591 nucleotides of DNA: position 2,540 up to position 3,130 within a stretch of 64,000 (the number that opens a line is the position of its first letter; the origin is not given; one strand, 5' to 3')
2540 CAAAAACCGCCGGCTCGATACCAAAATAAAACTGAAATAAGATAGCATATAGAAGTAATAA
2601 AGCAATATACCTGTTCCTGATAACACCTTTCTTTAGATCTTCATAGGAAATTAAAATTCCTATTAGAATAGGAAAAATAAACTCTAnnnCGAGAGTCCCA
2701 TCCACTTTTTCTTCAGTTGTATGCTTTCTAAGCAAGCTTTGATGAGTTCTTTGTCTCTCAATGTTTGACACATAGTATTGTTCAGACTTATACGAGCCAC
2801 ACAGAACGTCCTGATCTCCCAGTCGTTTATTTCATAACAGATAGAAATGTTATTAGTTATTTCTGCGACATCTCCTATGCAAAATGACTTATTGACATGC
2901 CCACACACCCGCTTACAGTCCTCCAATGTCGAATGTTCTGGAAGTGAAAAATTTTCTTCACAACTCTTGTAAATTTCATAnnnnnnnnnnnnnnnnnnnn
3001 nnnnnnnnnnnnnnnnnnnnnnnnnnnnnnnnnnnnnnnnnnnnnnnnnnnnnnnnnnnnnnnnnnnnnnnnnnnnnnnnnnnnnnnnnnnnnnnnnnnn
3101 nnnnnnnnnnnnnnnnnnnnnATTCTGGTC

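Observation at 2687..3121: Cys-rich, N-glycosylation-sequon-rich small secreted protein translationally coupled to a radical SAM enzyme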

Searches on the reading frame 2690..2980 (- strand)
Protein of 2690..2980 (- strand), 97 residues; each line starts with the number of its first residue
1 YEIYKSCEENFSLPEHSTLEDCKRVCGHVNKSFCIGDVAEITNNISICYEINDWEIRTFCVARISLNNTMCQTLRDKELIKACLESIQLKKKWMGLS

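Call 31: find_related_loci(query=A3, collection=genome_contigs, flank=10000)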
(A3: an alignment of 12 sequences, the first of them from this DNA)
Query A3 (85 aa) in genome_contigs; peptide patterns used: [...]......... (x = any residue, [..] = any of these).
42 stretches matched a pattern; 7 encode a relative of the query (tblastn E <= 1e-3); 7 distinct loci.
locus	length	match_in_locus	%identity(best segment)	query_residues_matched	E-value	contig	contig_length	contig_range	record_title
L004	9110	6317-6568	80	2-85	4e-45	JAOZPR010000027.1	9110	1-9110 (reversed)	MAG: Candidatus Aenigmatarchaeota archaeon isolate GMC4.metabat2.263 GMC4_11911_length_9110_cov_9.399337, whole genome s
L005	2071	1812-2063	64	1-84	1e-33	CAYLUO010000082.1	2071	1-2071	MAG TPA_asm: uncultured archaeon isolate binchicken_co34_224 genome assembly, contig: NODE_101670_length_2071_cov_2.5307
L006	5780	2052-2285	59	2-81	3e-28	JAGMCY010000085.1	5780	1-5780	MAG: Candidatus Aenigmatarchaeota archaeon isolate RS_17_31 ZL495.bin.31.fa_85, whole genome shotgun sequence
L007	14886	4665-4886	55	2-78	1e-25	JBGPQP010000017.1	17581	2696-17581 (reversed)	MAG: Candidatus Aenigmatarchaeota archaeon isolate OBJ1_062018_150_3 k141_136326_length_17581_cov_10.9874, whole genome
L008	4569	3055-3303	51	1-84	8e-24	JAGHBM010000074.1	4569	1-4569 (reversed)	MAG: Candidatus Aenigmatarchaeota archaeon isolate AUK256 PB_MBMC_210_c_000000000041, whole genome shotgun sequence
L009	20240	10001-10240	43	2-84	6e-22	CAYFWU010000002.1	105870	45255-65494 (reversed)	MAG TPA_asm: uncultured archaeon isolate ERP108616_co2_128 genome assembly, contig: NODE_110_length_105870_cov_7.528649,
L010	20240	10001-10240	38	1-82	5e-17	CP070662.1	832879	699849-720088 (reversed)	MAG: archaeon isolate bin779 chromosome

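Call 32: find_related_loci(query=A3, collection=metagenome_contigs, flank=10000)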
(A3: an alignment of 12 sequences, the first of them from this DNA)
Query A3 (85 aa) in metagenome_contigs; peptide patterns used: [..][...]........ (x = any residue, [..] = any of these).
124 stretches matched a pattern; 10 encode a relative of the query (tblastn E <= 1e-3); 10 distinct loci.
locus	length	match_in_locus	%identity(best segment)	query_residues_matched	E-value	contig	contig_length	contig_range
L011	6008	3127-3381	100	1-85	3e-56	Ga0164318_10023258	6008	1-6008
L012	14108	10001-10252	64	1-84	2e-33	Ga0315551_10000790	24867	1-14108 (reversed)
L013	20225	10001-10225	60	2-79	2e-28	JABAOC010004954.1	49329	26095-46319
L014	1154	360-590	53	2-81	1e-25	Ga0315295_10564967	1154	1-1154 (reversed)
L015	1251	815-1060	48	2-84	2e-24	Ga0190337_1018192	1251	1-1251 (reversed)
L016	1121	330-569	47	2-84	8e-24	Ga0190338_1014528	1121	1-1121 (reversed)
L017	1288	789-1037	48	2-85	5e-23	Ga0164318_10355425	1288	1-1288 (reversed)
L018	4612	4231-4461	51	2-81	7e-23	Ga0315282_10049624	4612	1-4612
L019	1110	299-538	45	2-84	1e-22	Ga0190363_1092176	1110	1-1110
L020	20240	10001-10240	43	2-84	5e-22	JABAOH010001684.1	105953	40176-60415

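Call 35: search_protein_families(library=pfam, proteins=[L008:1875-2309:+, L008:2290-3309:+, L010:5562-6248:-, L010:4517-5542:-, L007:2101-3048:-, L012:13498-13905:+, L010:7353-8201:+], max_evalue=0.01)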
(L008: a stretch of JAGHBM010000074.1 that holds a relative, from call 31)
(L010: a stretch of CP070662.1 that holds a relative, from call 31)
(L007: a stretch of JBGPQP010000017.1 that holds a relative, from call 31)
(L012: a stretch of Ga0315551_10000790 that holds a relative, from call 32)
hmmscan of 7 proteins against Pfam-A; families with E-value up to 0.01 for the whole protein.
L008:1875-2309:+ (144 aa): 0 families

L008:2290-3309:+ (339 aa): 0 families

L010:5562-6248:- (228 aa): 7 families
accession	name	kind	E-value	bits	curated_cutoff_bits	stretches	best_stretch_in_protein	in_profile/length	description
PF07591.16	PT-HINT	-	1.1e-16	61.8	27.7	1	111-221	9-123/137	Pretoxin HINT domain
PF14890.11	Intein_splicing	-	3.7e-11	43.5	35.8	2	103-186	1-93/155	Intein splicing domain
PF14623.11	Vint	-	1.6e-09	38.2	27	1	96-174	2-71/166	Hint-domain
PF01079.26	Hint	-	5.8e-07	29.8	29.7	1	95-176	12-95/213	Hint module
PF13403.11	Hint_2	-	6.4e-06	27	28.4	1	96-205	2-120/147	Hint domain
PF08517.17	AXH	-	0.00021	22.2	33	1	97-171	1-83/116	Ataxin-1 and HBP1 module (AXH)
PF05203.21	Hom_end_hint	-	0.00051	20.5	32.1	1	96-126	1-31/228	Hom_end-associated Hint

L010:4517-5542:- (341 aa): 2 families
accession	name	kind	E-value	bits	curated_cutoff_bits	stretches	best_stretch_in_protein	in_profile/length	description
PF04055.27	Radical_SAM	-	1.2e-15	58.5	29.5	1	24-157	3-136/166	Radical SAM superfamily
PF13353.11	Fer4_12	-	1e-06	29.6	22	1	26-111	13-100/137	4Fe-4S single cluster domain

L007:2101-3048:- (315 aa): 6 families
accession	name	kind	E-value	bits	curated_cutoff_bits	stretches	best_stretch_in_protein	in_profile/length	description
PF08241.18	Methyltransf_11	-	3.6e-09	37.6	21.2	1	177-259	18-95/95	Methyltransferase domain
PF13649.12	Methyltransf_25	-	4.3e-06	27.7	27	1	172-255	11-97/97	Methyltransferase domain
PF08242.18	Methyltransf_12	-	5.4e-06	27.5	30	1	171-257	9-98/98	Methyltransferase domain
PF01209.24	Ubie_methyltran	-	0.00018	21.4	20.1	1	185-261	75-153/233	ubiE/COQ5 methyltransferase family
PF13847.12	Methyltransf_31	-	0.00037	20.6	27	1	158-263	6-113/145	Methyltransferase domain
PF13489.12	Methyltransf_23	-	0.0022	18.2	27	1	154-270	21-127/164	Methyltransferase domain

L012:13498-13905:+ (135 aa): 1 family
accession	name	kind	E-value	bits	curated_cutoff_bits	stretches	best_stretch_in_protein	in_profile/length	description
PF01391.23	Collagen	-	0.0023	18.1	27.2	1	71-119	5-56/60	Collagen triple helix repeat (20 copies)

L010:7353-8201:+ (282 aa): 2 families
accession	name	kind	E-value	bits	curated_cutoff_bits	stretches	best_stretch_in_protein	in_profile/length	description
PF04055.27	Radical_SAM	-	1.7e-21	77.6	29.5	1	5-165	2-165/166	Radical SAM superfamily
PF13353.11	Fer4_12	-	4.6e-05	24.2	22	1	9-131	14-135/137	4Fe-4S single cluster domain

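Call 38: find_homologous_proteins(query=A4, max_evalue=0.00001)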
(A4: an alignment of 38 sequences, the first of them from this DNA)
Query A4 (38 sequences) (84 aa, profile of the alignment): 30 proteins with E <= 0.00001 among 307 candidates.
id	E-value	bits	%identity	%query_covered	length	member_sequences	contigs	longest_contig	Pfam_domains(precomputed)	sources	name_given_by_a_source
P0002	3.1e-30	122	78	99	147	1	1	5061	-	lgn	-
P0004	1.4e-29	120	63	100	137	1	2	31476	-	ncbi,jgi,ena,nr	ncbi:MAG: hypothetical protein J7J93_03365 [Candidatus Aenigmarchaeota archaeon]|nr:hypothetical pro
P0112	3.0e-29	119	48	99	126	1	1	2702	-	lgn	-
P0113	4.4e-29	118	53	95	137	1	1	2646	-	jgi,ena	-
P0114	1.1e-28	117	64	100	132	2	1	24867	-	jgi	-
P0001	1.1e-28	117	100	100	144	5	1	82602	-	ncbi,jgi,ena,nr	ncbi:MAG: hypothetical protein J7K31_00115 [Candidatus Aenigmarchaeota archaeon]|nr:hypothetical pro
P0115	1.2e-28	117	63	100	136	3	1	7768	-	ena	-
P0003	1.5e-28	117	80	99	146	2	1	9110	-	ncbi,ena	-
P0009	2.4e-28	116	47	99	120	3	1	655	-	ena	-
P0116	6.4e-28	115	51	98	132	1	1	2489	-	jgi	jgi:hypothetical protein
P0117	1.0e-27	114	47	99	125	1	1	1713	-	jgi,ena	-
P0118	1.1e-27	114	55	95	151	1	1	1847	-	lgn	-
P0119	2.0e-27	113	60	93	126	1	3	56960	-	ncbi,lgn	-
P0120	4.9e-27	112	60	93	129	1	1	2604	-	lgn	-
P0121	6.6e-27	111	45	99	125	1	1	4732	-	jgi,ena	-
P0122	7.0e-27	111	43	99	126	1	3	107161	-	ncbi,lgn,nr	ncbi:MAG: hypothetical protein GTN76_07815 [Candidatus Aenigmarchaeota archaeon]|nr:hypothetical pro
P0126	2.0e-26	110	49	98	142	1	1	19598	-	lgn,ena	-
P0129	9.1e-25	104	51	99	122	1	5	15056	-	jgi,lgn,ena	-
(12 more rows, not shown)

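Call 43: find_encoding_contigs(protein=P0119, flank=8000, max_places=2)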
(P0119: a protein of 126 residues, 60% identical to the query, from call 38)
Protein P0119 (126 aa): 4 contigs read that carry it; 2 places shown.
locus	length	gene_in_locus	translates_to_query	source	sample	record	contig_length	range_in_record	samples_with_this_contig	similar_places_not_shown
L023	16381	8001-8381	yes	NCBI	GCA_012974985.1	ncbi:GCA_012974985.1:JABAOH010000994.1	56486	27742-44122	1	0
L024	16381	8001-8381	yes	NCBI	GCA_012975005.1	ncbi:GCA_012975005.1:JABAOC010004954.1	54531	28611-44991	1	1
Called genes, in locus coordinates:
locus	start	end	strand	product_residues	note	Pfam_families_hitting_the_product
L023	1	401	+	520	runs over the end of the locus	PF13231:PMT_2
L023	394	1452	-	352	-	PF04055:Radical_SAM, PF13186:SPASM (weak)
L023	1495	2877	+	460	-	PF02310:B12-binding, PF04055:Radical_SAM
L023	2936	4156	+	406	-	PF01041:DegT_DnrJ_EryC1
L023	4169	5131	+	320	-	PF01370:Epimerase, PF02719:Polysacc_synt_2, PF04321:RmlD_sub_bind, PF05368:NmrA (weak), PF01073:3Beta_HSD, PF13460:NAD_binding_10, PF16363:GDP_Man_Dehyd, PF07993:NAD_binding_4, +1 more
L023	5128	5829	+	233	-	PF00535:Glycos_transf_2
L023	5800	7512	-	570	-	PF13231:PMT_2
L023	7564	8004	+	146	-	-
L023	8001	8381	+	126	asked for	-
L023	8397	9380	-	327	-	PF04138:GtrA_DPMS_TM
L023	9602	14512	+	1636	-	PF00082:Peptidase_S8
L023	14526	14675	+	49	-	-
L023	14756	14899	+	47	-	-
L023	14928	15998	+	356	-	-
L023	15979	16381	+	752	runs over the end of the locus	-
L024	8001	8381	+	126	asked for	-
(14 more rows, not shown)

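Call 44: find_encoding_contigs(protein=P0122, flank=8000, max_places=2)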
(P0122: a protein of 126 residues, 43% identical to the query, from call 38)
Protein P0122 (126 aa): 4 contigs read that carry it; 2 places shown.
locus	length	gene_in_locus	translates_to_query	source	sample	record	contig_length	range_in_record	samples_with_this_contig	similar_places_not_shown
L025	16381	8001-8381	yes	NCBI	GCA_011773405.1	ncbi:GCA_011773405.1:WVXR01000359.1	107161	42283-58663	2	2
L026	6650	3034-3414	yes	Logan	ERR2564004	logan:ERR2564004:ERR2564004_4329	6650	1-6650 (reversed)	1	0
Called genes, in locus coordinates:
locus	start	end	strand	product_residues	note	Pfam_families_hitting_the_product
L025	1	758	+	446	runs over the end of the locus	PF02310:B12-binding, PF04055:Radical_SAM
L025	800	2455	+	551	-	PF13231:PMT_2, PF20176:DUF6541 (weak)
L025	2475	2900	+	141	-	-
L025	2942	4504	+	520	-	PF13231:PMT_2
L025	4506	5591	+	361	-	PF04055:Radical_SAM, PF13353:Fer4_12 (weak), PF13186:SPASM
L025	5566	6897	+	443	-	PF02310:B12-binding, PF04055:Radical_SAM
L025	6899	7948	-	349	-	PF04055:Radical_SAM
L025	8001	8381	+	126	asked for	-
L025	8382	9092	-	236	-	PF00535:Glycos_transf_2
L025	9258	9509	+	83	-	PF08279:HTH_11 (weak), PF21248:SoFic-like_C (faint)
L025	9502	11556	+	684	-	-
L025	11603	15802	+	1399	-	PF05658:YadA_head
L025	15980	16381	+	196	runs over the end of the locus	-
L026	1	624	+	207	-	?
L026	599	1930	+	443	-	PF02310:B12-binding, PF04055:Radical_SAM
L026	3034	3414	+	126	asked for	-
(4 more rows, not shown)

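Call 47: find_encoding_contigs(protein=P0126, flank=8000, max_places=1)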
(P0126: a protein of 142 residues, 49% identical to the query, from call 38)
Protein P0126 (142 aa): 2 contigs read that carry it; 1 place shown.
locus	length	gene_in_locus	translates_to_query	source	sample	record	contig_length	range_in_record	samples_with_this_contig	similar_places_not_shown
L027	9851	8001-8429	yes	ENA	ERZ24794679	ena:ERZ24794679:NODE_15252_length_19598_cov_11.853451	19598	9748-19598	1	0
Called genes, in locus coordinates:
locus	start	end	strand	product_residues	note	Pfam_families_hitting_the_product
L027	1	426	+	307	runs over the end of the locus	PF04055:Radical_SAM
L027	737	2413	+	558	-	PF13231:PMT_2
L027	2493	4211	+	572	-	PF02543:Carbam_trans_N, PF16861:Carbam_trans_C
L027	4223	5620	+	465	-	PF02310:B12-binding, PF04055:Radical_SAM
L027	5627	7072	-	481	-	PF02310:B12-binding, PF04055:Radical_SAM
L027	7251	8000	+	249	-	PF00535:Glycos_transf_2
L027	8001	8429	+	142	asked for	-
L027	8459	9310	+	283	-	PF04055:Radical_SAM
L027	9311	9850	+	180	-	?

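Call 48: find_encoding_contigs(protein=P0129, flank=8000, max_places=1)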
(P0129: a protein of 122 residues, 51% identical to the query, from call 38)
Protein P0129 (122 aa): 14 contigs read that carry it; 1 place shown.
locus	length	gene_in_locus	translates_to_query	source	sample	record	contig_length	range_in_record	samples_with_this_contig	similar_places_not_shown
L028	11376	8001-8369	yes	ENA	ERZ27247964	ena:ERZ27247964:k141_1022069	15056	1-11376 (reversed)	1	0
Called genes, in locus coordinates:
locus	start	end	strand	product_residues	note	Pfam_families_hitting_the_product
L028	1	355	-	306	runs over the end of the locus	PF04055:Radical_SAM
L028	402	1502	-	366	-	PF01041:DegT_DnrJ_EryC1, PF00266:Aminotran_5 (faint), PF00155:Aminotran_1_2, PF01212:Beta_elim_lyase (weak)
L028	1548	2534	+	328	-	PF00106:adh_short (faint), PF04321:RmlD_sub_bind, PF01073:3Beta_HSD, PF01370:Epimerase, PF02719:Polysacc_synt_2, PF13460:NAD_binding_10, PF16363:GDP_Man_Dehyd, PF07993:NAD_binding_4, +1 more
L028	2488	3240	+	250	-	PF00535:Glycos_transf_2, PF13641:Glyco_tranf_2_3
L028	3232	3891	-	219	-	PF01209:Ubie_methyltran (weak), PF13489:Methyltransf_23, PF13847:Methyltransf_31, PF08241:Methyltransf_11, PF08242:Methyltransf_12, PF13649:Methyltransf_25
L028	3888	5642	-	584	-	PF13231:PMT_2 (weak)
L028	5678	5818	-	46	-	-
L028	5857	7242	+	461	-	PF02310:B12-binding, PF04055:Radical_SAM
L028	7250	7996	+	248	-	PF00535:Glycos_transf_2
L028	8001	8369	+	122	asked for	-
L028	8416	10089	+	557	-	PF13231:PMT_2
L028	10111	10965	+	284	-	PF04055:Radical_SAM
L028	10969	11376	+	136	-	?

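Call 49: predict_structure(alignment_id=A5)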
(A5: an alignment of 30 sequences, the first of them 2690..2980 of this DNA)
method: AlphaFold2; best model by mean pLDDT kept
length: 97 residues; sequences in the alignment: 30
mean_pLDDT: 85.4   pTM: 0.74
mean pLDDT of the five models: 85.4, 85.0, 84.8, 84.8, 84.2
residues with pLDDT >= 90: 62; 70-90: 18; 50-70: 13; < 50: 4
segments of 3 or more residues with pLDDT < 50: 1-4
pLDDT, mean of each block of 10 residues (from residue 1): 48 67 84 92 95 95 96 95 95 86
secondary structure, 60 per line:
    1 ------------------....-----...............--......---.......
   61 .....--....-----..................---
elements in order: H19-22 H28-42 H45-50 H54-65 H68-71 H77-94
